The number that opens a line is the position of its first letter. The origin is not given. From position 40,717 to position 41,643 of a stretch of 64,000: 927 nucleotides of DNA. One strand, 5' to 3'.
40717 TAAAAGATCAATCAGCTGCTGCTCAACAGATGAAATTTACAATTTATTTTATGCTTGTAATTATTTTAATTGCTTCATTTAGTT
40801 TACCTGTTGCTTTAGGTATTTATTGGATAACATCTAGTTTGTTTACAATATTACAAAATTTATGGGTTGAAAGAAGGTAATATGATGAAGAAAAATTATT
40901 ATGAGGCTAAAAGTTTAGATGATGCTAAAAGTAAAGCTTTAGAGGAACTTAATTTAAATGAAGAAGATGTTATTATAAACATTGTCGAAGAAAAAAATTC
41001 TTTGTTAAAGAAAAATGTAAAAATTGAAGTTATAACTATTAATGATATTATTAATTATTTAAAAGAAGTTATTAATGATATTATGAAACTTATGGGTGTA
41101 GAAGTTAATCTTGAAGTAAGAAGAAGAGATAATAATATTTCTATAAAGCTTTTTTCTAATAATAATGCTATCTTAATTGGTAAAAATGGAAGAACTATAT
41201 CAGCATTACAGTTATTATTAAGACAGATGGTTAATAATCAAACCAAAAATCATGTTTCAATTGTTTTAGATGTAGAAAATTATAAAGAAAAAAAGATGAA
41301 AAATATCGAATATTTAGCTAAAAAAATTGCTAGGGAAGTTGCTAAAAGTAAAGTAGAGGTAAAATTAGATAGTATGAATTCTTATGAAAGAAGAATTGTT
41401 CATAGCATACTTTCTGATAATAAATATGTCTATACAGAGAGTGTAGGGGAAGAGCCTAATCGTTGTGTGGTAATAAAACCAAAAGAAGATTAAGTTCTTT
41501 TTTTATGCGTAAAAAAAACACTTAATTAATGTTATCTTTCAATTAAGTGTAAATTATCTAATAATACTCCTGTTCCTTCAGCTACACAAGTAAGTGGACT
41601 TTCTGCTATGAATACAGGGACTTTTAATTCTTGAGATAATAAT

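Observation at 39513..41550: rpmH-rnpA linkage broken: rnpA-yidC-jag relocated ~13 kb and inverted, with its own consensus promoter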

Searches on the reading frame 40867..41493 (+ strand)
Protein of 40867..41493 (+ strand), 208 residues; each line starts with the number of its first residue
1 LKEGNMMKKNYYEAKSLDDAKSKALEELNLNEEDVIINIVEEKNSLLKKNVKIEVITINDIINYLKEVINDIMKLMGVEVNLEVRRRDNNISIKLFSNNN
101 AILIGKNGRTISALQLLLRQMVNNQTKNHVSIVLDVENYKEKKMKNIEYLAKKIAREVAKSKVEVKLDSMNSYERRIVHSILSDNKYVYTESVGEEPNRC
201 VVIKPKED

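Call 3: search_protein_families(library=pfam, proteins=[window:40867-41493:+])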
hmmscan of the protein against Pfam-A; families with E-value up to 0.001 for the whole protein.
window:40867-41493:+ (208 aa): 4 families
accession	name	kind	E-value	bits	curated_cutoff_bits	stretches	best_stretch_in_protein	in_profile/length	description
PF01424.28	R3H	-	1.2e-20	73.7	26.8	1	146-205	2-60/60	R3H domain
PF13083.13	KH_KhpA-B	-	2.1e-11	44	32.1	1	65-131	4-70/73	KhpA/KhpB, KH domain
PF14804.11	Jag_N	-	1.5e-08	35.4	25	1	12-55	1-48/50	Jag N-terminus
PF07650.23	KH_2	-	6.5e-06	26.3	22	1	63-137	4-74/78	KH domain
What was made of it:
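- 40885..41493 (+): jag/khpB/eloR RNA-binding protein (202 aa; Jag_N, KH and R3H domains). Pfam hits in call 3.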

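Call 10: find_homologous_proteins(query=window:40867-41493:+, max_evalue=1e-10)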
Query window:40867-41493:+ (208 aa): 7587 proteins with E <= 1e-10 among 7793 candidates; the best 120 are listed.
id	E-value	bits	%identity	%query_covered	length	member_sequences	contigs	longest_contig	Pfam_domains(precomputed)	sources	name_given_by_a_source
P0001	5.8e-115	399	100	97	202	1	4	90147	PF01424.29,PF07650.24,PF14804.12,PF13083.14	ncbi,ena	-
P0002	6.0e-103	360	94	97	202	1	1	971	PF01424.29,PF07650.24,PF14804.12,PF13083.14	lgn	-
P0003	3.3e-95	335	80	97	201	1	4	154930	PF01424.29,PF07650.24,PF14804.12,PF13083.14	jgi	-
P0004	9.8e-92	324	78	97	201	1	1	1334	PF01424.29,PF07650.24,PF14804.12,PF13083.14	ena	-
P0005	5.7e-89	315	77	97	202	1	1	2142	PF01424.29,PF07650.24,PF14804.12,PF13083.14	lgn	-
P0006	1.2e-88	314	76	97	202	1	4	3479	PF01424.29,PF14804.12,PF13083.14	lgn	-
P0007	4.4e-88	312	76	97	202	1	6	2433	PF01424.29,PF07650.24,PF14804.12,PF13083.14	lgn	-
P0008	1.9e-87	310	73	97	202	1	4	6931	PF01424.29,PF14804.12,PF13083.14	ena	-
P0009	3.0e-87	309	75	97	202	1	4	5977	PF01424.29,PF14804.12,PF13083.14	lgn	-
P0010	4.1e-87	309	75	97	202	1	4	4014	PF01424.29,PF14804.12,PF13083.14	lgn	-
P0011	5.7e-87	308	75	97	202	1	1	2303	PF01424.29,PF14804.12,PF13083.14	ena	-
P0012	3.9e-86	306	75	97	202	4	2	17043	PF01424.29,PF14804.12,PF13083.14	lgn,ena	-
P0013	1.4e-85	304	74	97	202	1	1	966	PF01424.29,PF14804.12,PF13083.14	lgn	-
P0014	1.6e-85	303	74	97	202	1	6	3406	PF01424.29,PF14804.12,PF13083.14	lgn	-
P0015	2.0e-85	303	75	97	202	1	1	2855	PF01424.29,PF07650.24,PF13083.14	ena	-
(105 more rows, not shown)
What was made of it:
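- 40885..41493 (+): A 100% identical protein, P0001, is present in public assemblies (call 10).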

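Call 12: find_related_loci(query=A1, collection=genome_contigs, flank=10000)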
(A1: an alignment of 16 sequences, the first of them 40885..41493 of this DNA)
Query A1 (202 aa) in genome_contigs; peptide patterns used: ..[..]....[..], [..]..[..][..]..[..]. (x = any residue, [..] = any of these).
507 stretches matched a pattern; 350 encode a relative of the query (tblastn E <= 1e-3); the best 80 are kept; 80 distinct loci.
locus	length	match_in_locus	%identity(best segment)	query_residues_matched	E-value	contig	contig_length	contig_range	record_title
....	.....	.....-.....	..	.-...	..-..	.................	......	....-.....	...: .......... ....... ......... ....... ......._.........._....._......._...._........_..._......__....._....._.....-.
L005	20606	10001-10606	74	1-202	5e-93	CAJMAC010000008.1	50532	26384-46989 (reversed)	MAG TPA_asm: uncultured Clostridiales bacterium isolate ERR321465-bin.27 genome assembly, contig: NODE_241_length_50532_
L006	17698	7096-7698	72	1-201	9e-91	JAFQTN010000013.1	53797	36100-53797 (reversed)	MAG: Bacilli bacterium isolate RGIG2137 Goat_Colon-6__c886, whole genome shotgun sequence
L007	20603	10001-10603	73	1-201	1e-90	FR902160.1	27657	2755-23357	Clostridium sp. CAG:914 genomic scaffold, scf114, whole genome shotgun sequence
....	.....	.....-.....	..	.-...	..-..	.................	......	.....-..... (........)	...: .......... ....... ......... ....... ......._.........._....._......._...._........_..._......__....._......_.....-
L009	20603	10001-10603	70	1-201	3e-89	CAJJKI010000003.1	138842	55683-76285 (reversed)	MAG TPA_asm: uncultured Clostridiales bacterium isolate ERR1600683-bin.50 genome assembly, contig: NODE_113_length_13884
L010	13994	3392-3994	68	1-201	2e-89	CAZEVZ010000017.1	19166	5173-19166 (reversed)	MAG TPA_asm: uncultured Muribaculaceae bacterium isolate SRP278969_co1_612 genome assembly, contig: NODE_3437_length_191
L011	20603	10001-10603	69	1-201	7e-89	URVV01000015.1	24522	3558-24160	uncultured Tenericutes bacterium isolate UMGS1402 genome assembly, contig: NODE_38_length_24522_cov_4.851555, whole geno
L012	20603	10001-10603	68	1-201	4e-89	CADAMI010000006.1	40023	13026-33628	MAG: uncultured Erysipelotrichaceae bacterium isolate RUG13428 genome assembly, contig: RUG13428_asm_6, whole genome sho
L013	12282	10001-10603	67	1-201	4e-87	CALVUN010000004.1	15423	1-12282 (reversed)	MAG: uncultured Bacilli bacterium isolate E24__bin45 genome assembly, contig: E24__k127_719299, whole genome shotgun seq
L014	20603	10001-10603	67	1-201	8e-87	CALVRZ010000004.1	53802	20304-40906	MAG: uncultured Bacilli bacterium isolate BRZ_EL__bin60 genome assembly, contig: BRZ_EL__NODE_680_length_53802_cov_7.257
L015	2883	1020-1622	67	1-201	2e-88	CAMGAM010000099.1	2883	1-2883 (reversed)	MAG: uncultured Tenericutes bacterium isolate ERR2020023_bin.12_metaWRAP_v1.3_MAG genome assembly, contig: ERZ10552019.7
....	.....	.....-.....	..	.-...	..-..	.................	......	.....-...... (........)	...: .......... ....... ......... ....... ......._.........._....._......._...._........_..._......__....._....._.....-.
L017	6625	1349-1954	69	1-202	2e-86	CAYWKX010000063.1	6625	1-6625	MAG TPA_asm: uncultured Muribaculaceae bacterium isolate SRP192927_co6_547 genome assembly, contig: NODE_31625_length_66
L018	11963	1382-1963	68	1-194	5e-86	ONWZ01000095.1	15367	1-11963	uncultured Clostridiales bacterium isolate RUG705 genome assembly, contig: k87_21255683, whole genome shotgun sequence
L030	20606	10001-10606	63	1-202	3e-78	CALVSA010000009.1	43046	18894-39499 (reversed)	MAG: uncultured Bacilli bacterium isolate BRZ_BM__bin18 genome assembly, contig: BRZ_BM__NODE_1294_length_43046_cov_25.4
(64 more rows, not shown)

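Call 15: find_encoding_contigs(protein=P0001, flank=10000, max_places=6)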
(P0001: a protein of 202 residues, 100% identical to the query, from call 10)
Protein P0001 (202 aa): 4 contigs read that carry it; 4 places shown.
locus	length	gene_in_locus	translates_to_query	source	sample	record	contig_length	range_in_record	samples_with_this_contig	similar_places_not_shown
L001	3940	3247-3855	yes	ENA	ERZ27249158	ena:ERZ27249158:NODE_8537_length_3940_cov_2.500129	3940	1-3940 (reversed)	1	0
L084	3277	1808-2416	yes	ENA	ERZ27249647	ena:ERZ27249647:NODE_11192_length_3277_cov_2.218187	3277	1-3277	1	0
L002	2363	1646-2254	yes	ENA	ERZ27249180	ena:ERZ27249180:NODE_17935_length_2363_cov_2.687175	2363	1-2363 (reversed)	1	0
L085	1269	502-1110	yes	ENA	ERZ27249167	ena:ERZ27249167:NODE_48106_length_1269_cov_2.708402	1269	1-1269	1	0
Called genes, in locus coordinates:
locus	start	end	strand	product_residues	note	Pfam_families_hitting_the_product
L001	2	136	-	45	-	?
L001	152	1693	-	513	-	PF03806:ABG_transport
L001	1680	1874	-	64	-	PF06107:DUF951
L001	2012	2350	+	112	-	PF00825:Ribonuclease_P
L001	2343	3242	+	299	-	PF02096:60KD_IMP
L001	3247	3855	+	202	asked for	PF14804:Jag_N, PF07650:KH_2 (weak), PF13083:KH_KhpA-B, PF01424:R3H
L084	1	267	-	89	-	?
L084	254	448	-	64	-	PF06107:DUF951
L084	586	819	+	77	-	PF00825:Ribonuclease_P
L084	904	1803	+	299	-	PF02096:60KD_IMP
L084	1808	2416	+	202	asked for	PF14804:Jag_N, PF07650:KH_2 (weak), PF13083:KH_KhpA-B, PF01424:R3H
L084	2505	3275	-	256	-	?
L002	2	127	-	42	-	?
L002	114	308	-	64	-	PF06107:DUF951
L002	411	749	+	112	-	PF00825:Ribonuclease_P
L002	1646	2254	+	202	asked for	PF14804:Jag_N, PF07650:KH_2 (weak), PF13083:KH_KhpA-B, PF01424:R3H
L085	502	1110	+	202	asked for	PF14804:Jag_N, PF07650:KH_2 (weak), PF13083:KH_KhpA-B, PF01424:R3H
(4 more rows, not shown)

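Call 16: find_encoding_contigs(protein=P0003, flank=10000, max_places=4)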
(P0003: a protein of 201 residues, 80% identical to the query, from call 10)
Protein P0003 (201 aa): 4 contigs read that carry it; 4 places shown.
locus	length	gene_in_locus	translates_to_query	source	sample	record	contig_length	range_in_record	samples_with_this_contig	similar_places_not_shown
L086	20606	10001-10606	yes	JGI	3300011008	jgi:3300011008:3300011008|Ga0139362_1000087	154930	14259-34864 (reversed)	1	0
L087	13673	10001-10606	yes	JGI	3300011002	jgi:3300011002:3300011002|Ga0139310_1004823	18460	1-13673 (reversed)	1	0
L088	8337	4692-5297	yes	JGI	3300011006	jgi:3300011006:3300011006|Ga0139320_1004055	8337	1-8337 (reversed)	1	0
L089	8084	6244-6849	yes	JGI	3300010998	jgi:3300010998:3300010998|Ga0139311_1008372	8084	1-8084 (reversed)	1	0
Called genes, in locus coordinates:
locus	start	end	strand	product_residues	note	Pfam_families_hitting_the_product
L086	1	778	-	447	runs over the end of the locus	PF00772:DnaB, PF03796:DnaB_C, PF13481:AAA_25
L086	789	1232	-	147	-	PF01281:Ribosomal_L9_N, PF03948:Ribosomal_L9_C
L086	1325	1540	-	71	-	PF01084:Ribosomal_S18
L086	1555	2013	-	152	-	PF00436:SSB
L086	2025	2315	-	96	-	PF01250:Ribosomal_S6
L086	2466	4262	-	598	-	PF08439:Peptidase_M3_N, PF01432:Peptidase_M3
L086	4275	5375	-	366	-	PF01926:MMR_HSR1, PF02421:FeoB_N, PF06071:YchF-GTPase_C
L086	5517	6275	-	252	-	PF00106:adh_short, PF08659:KR, PF01370:Epimerase (weak), PF13460:NAD_binding_10 (weak), PF13561:adh_short_C2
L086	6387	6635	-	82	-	PF07875:Coat_F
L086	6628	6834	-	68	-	-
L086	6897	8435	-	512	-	PF03806:ABG_transport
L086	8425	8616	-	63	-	PF06107:DUF951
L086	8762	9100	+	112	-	PF00825:Ribonuclease_P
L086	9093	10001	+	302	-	PF02096:60KD_IMP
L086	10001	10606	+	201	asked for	PF14804:Jag_N, PF07650:KH_2 (weak), PF13083:KH_KhpA-B, PF01424:R3H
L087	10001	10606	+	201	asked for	PF14804:Jag_N, PF07650:KH_2 (weak), PF13083:KH_KhpA-B, PF01424:R3H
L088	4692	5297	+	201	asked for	PF14804:Jag_N, PF07650:KH_2 (weak), PF13083:KH_KhpA-B, PF01424:R3H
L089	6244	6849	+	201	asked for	PF14804:Jag_N, PF07650:KH_2 (weak), PF13083:KH_KhpA-B, PF01424:R3H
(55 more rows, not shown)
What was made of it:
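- Four JGI assemblies from another project reproduce them in a diverged sister lineage (call 16).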

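Call 18: find_encoding_contigs(protein=P0004, flank=10000, max_places=3)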
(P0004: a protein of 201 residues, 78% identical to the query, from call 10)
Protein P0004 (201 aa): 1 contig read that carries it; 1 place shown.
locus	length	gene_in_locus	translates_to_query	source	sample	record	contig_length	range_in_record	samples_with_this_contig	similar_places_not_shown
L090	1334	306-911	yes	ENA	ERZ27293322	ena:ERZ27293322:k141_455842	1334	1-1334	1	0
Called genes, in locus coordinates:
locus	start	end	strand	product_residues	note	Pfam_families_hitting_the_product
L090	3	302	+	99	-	?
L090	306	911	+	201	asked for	PF14804:Jag_N, PF07650:KH_2 (weak), PF13083:KH_KhpA-B, PF01424:R3H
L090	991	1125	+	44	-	-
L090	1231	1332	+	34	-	?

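Call 19: find_encoding_contigs(protein=P0006, flank=10000, max_places=3)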
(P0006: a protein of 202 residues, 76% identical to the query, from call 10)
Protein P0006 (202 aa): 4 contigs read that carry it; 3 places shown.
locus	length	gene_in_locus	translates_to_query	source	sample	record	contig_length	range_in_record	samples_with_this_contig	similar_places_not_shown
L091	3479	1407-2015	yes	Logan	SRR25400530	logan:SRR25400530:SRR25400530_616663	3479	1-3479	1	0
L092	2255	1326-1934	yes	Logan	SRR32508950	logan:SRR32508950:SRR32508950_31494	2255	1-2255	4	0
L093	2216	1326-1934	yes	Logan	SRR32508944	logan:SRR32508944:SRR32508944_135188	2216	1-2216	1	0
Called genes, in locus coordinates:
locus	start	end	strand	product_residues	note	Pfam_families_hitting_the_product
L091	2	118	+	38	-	?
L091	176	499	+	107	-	PF00825:Ribonuclease_P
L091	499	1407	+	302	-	PF02096:60KD_IMP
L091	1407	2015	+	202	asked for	PF14804:Jag_N, PF13083:KH_KhpA-B, PF01424:R3H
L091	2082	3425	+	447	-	PF10396:TrmE_N, PF12631:MnmE_helical, PF00071:Ras (weak), PF01926:MMR_HSR1, PF02421:FeoB_N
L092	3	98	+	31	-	?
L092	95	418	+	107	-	PF00825:Ribonuclease_P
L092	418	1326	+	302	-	PF02096:60KD_IMP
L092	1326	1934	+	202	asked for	PF14804:Jag_N, PF13083:KH_KhpA-B, PF01424:R3H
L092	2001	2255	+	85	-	?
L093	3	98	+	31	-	?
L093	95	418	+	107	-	PF00825:Ribonuclease_P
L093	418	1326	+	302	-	PF02096:60KD_IMP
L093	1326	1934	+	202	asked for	PF14804:Jag_N, PF13083:KH_KhpA-B, PF01424:R3H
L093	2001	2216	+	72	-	?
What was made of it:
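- P0006 (Jag 76%) is also canonical (call 19).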

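Call 51: search_protein_families(library=ncbifam, proteins=[window:40885-41493:+], max_evalue=0.001)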
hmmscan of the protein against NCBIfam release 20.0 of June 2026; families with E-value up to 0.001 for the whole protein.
window:40885-41493:+ (202 aa): 2 families
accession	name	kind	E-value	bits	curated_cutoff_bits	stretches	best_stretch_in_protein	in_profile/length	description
NF041568.1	Jag_EloR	equivalog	1.7e-49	168.6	145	1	7-199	5-203/203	RNA-binding cell elongation regulator Jag/EloR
TIGR01008.1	uS3_euk_arch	equivalog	0.0002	21.2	150.25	1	75-153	30-102/195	30S ribosomal protein S3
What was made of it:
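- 40885..41493 (+): NF041568 Jag_EloR, 168.6 bits against a cut-off of 145 (call 51).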
